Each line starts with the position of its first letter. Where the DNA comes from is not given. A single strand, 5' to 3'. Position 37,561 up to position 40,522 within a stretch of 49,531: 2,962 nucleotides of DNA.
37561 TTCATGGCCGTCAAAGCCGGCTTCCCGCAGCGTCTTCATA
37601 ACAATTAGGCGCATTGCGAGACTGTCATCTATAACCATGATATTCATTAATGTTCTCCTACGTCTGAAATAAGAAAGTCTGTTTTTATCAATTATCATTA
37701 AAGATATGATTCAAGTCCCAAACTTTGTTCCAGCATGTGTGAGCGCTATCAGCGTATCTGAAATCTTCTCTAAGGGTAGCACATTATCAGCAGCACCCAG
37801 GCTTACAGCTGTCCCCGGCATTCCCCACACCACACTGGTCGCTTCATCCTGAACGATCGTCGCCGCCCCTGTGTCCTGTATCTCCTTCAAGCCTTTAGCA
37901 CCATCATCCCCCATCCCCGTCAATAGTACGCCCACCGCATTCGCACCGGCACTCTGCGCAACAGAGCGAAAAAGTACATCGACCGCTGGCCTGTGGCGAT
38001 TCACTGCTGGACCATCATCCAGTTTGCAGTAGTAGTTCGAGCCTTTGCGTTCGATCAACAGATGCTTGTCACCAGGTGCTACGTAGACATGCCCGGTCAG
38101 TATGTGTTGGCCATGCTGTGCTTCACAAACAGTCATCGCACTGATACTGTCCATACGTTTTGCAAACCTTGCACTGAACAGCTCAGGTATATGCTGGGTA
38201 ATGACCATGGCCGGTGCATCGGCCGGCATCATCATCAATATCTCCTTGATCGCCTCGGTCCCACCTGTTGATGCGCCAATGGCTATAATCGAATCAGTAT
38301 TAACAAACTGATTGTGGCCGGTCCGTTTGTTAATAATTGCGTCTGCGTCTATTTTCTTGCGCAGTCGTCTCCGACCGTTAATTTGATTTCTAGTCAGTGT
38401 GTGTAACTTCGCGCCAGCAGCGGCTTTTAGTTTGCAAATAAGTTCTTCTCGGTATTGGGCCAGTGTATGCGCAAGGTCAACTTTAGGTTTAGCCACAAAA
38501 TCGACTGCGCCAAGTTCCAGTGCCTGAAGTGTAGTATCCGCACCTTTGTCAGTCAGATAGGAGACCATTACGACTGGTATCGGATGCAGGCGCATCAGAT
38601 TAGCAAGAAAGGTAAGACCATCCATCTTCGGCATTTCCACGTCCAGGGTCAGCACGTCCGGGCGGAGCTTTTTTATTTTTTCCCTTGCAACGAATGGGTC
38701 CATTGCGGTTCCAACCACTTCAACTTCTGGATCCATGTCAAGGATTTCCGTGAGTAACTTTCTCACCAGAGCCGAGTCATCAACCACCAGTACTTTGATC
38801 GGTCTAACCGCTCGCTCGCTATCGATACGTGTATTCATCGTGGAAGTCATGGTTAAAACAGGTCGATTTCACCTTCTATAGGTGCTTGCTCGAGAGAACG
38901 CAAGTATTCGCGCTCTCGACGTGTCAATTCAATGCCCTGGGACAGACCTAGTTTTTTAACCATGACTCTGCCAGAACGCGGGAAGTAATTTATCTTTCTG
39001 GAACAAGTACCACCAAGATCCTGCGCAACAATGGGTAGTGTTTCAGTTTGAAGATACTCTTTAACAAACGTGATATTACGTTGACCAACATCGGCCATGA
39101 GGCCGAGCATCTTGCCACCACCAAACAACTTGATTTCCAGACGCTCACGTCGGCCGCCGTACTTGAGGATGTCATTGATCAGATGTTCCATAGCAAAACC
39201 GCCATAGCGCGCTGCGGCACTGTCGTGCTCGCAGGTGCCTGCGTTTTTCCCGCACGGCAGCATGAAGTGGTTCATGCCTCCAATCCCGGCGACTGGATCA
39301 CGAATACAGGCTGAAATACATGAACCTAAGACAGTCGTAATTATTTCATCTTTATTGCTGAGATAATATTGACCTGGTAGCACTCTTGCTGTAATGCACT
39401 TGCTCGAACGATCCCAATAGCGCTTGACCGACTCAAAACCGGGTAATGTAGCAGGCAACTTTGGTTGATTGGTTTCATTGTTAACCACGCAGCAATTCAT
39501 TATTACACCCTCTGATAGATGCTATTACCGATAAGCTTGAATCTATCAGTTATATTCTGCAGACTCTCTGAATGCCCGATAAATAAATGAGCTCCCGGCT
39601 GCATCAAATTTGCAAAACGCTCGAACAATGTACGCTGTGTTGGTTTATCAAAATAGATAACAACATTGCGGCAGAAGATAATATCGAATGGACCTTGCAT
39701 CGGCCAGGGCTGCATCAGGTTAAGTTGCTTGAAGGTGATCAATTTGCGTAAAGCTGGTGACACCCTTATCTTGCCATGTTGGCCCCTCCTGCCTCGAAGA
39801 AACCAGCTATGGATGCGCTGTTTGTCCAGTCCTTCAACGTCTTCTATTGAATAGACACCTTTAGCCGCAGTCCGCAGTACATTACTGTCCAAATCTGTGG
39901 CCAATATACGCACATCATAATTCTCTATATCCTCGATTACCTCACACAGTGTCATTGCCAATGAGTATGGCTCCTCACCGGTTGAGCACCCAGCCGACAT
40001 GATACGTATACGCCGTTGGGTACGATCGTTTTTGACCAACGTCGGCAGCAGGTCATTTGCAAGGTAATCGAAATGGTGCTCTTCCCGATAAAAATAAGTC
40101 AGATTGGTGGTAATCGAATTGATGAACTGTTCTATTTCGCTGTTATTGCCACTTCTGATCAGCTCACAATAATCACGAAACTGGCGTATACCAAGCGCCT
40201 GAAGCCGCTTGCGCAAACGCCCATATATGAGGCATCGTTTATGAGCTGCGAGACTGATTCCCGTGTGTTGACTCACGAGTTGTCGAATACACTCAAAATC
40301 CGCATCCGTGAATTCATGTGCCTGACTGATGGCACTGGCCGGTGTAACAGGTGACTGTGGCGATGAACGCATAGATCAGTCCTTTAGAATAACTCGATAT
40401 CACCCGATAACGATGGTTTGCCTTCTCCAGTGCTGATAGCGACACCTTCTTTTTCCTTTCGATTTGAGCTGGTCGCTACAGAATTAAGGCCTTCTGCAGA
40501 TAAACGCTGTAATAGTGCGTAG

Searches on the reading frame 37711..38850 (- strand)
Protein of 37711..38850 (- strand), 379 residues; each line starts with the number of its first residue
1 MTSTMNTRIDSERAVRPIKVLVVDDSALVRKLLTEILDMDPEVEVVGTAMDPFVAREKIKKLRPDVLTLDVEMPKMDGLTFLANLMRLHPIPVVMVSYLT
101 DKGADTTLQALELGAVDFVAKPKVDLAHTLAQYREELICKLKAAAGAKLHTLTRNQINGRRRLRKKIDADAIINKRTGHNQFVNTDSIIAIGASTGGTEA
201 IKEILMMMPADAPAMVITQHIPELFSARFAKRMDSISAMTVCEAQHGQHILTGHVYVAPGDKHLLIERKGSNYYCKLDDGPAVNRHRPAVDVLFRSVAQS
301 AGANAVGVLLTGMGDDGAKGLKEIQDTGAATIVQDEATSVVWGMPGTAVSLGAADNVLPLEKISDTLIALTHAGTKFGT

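Call 3: search_protein_families(library=pfam, proteins=[window:37711-38850:-], max_evalue=1)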
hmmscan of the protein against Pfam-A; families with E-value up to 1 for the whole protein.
window:37711-38850:- (379 aa): 3 families
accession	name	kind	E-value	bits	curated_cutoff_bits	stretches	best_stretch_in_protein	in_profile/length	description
PF01339.22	CheB_methylest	-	3.9e-65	219.3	24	1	189-367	1-174/174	CheB methylesterase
PF00072.30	Response_reg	-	1.6e-22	80.2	30.2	1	20-122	1-100/111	Response regulator receiver domain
PF06421.17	LepA_C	-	0.11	13.1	29.7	0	27-68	24-65/107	GTP-binding protein LepA C-terminus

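Call 7: search_protein_families(library=ncbifam, proteins=[window:37711-38850:-], max_evalue=1)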
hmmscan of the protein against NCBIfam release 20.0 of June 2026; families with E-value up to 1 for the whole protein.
window:37711-38850:- (379 aa): 90 families (the best 25 are shown)
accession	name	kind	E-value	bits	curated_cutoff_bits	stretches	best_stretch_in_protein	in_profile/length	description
NF001965.0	PRK00742.1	subfamily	8.5e-132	439.7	293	1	17-371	3-353/357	chemotaxis-specific protein-glutamate methyltransferase CheB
NF009206.0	PRK12555.1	subfamily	3.8e-124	414.1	342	1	18-372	1-337/340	chemotaxis-specific protein-glutamate methyltransferase CheB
NF008677.0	PRK11697.1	equivalog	3.4e-17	62.6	246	1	18-141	2-123/238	two-component system response regulator BtsR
TIGR02875.1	spore_0_A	equivalog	1.6e-16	60.4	200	1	17-144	2-128/262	sporulation transcription factor Spo0A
NF007969.0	PRK10693.1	equivalog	1.4e-14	53.9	329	1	18-129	8-116/337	two-component system response regulator RssB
NF045944.1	ResRegRpaBCyano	equivalog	9.3e-14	51.4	330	1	21-122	1-98/229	response regulator transcription factor RpaB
NF007135.0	PRK09581.1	equivalog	3.2e-13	49.3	474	1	19-128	4-112/457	PleD family two-component system response regulator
NF007935.0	PRK10651.1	equivalog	6e-13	48.5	250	1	17-121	6-109/216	two-component system response regulator NarL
NF041733.1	resp_reg_CseB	equivalog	6.9e-13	48.5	350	1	19-145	2-123/228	two-component system response regulator CseB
NF011896.0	PRK15369.1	equivalog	2.2e-12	47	242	1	17-122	3-107/211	two component system response regulator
NF041367.1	CheY_Halo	equivalog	2.3e-12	47.3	200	1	20-122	1-100/114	chemotaxis protein CheY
NF047785.1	respo_reg_MadR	equivalog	6e-12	45.4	300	1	18-129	1-113/209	MadR family response regulator transcription factor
NF052445.1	RespRegMctR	equivalog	7.6e-12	45.1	300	1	17-101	1-86/205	two-component system response regulator MctR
NF040534.1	resp_reg_YycF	equivalog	1.2e-11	44.4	340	1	19-135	2-113/231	response regulator YycF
NF008469.0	PRK11361.1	equivalog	1.6e-11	43.6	714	1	19-126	6-109/461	acetoacetate metabolism transcriptional regulator AtoC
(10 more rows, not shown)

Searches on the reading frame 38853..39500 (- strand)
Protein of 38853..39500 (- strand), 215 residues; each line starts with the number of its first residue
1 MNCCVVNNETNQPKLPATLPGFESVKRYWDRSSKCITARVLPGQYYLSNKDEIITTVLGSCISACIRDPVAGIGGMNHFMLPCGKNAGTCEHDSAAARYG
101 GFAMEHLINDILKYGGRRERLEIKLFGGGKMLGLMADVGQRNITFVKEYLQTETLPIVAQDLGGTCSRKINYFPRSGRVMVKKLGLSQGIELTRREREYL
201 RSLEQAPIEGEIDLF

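Call 3: search_protein_families(library=pfam, proteins=[window:38853-39500:-], max_evalue=1)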
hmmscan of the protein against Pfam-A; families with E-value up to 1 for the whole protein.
window:38853-39500:- (215 aa): 1 family
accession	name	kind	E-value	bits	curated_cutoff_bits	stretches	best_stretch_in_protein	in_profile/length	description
PF03975.18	CheD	-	7.1e-31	107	25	1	80-183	1-108/108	CheD chemotactic sensory transduction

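Call 7: search_protein_families(library=ncbifam, proteins=[window:38853-39500:-], max_evalue=1)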
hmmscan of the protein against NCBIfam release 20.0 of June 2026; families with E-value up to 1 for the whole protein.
window:38853-39500:- (215 aa): 9 families
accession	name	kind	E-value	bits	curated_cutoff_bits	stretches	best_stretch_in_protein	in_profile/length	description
NF010013.0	PRK13487.1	equivalog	5.6e-73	244.7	223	1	22-215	10-201/201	chemoreceptor glutamine deamidase CheD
NF010014.0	PRK13489.1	equivalog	4.2e-64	217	290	1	24-203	7-186/238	chemoreceptor glutamine deamidase CheD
NF010016.0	PRK13493.1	equivalog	5.6e-51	173.5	369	1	26-215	32-226/227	chemoreceptor glutamine deamidase CheD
NF010019.0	PRK13497.1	equivalog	1.2e-44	152.3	313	1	40-215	12-184/184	chemoreceptor glutamine deamidase CheD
NF041119.1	CheD_Thtga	equivalog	1.9e-33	116.1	240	1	43-193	8-158/160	chemoreceptor glutamine deamidase/glutamate methylesterase CheD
NF010018.0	PRK13495.1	equivalog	5e-30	104.8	243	1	43-192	9-156/159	chemoreceptor glutamine deamidase CheD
NF010020.0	PRK13498.1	equivalog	4.5e-25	88.5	236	1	40-186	12-160/168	chemoreceptor glutamine deamidase CheD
NF010017.0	PRK13494.1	equivalog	6.7e-23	81.1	285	1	39-182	15-155/163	chemoreceptor glutamine deamidase CheD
NF010015.0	PRK13490.1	equivalog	2.3e-21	76.5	251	1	48-186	17-157/162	chemoreceptor glutamine deamidase CheD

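Call 11: find_encoding_contigs(protein=window:38853-39500:-, flank=10000, max_places=6)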
Protein window:38853-39500:- (215 aa): no gene with exactly this product is on record in the collection.

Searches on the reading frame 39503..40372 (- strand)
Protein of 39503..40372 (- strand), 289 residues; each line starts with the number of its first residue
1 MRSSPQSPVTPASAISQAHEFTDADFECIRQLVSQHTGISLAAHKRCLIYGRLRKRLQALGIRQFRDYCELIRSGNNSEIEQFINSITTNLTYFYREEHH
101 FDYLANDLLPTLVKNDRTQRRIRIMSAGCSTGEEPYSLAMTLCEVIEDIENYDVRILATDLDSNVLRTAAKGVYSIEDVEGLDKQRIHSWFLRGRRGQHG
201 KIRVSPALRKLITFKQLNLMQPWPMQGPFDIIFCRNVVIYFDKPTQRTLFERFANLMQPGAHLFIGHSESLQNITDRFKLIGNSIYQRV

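Call 3: search_protein_families(library=pfam, proteins=[window:39503-40372:-], max_evalue=1)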
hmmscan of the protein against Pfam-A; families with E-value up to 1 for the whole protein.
window:39503-40372:- (289 aa): 7 families
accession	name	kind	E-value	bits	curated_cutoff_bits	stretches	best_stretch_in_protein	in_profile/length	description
PF01739.24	CheR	-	3e-65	219.7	27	1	90-284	1-192/195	CheR methyltransferase, SAM binding domain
PF03705.20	CheR_N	-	9.7e-15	54.5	27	1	24-74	1-51/53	CheR methyltransferase, all-alpha domain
PF13489.12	Methyltransf_23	-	4.8e-06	26.8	27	1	99-265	3-116/164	Methyltransferase domain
PF08242.18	Methyltransf_12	-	6.3e-05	24.1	30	1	211-263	50-98/98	Methyltransferase domain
PF13649.12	Methyltransf_25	-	0.00092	20.3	27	1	212-260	48-96/97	Methyltransferase domain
PF08241.18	Methyltransf_11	-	0.02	15.9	21.2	1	212-265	44-95/95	Methyltransferase domain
PF25586.1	zf-CCCH_PAN3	-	0.78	10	25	1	232-240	4-12/29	PAN3 CCCH zinc finger domain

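Call 7: search_protein_families(library=ncbifam, proteins=[window:39503-40372:-], max_evalue=1)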
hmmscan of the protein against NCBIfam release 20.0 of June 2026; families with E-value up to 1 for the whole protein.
window:39503-40372:- (289 aa): 6 families
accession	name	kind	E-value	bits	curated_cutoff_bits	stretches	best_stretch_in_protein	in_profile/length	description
NF007902.0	PRK10611.1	equivalog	3.2e-81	272.7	435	1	5-286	6-281/287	protein-glutamate O-methyltransferase CheR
TIGR04345.1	ovoA_Cterm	equivalog_domain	0.0065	16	170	1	209-278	115-183/242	putative 4-mercaptohistidine N1-methyltransferase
NF003347.0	PRK04374.1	equivalog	0.047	11.8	1567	1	12-72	514-575/869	[protein-PII] uridylyltransferase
NF011005.0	PRK14431.1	equivalog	0.05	13.8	108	1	62-89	34-61/89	acylphosphatase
NF041329.1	CmeU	subfamily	0.051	14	80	1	72-114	26-68/75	CmeU family protein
TIGR02021.1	BchM-ChlM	equivalog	0.13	11.6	158.9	0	225-258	115-148/218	magnesium protoporphyrin IX methyltransferase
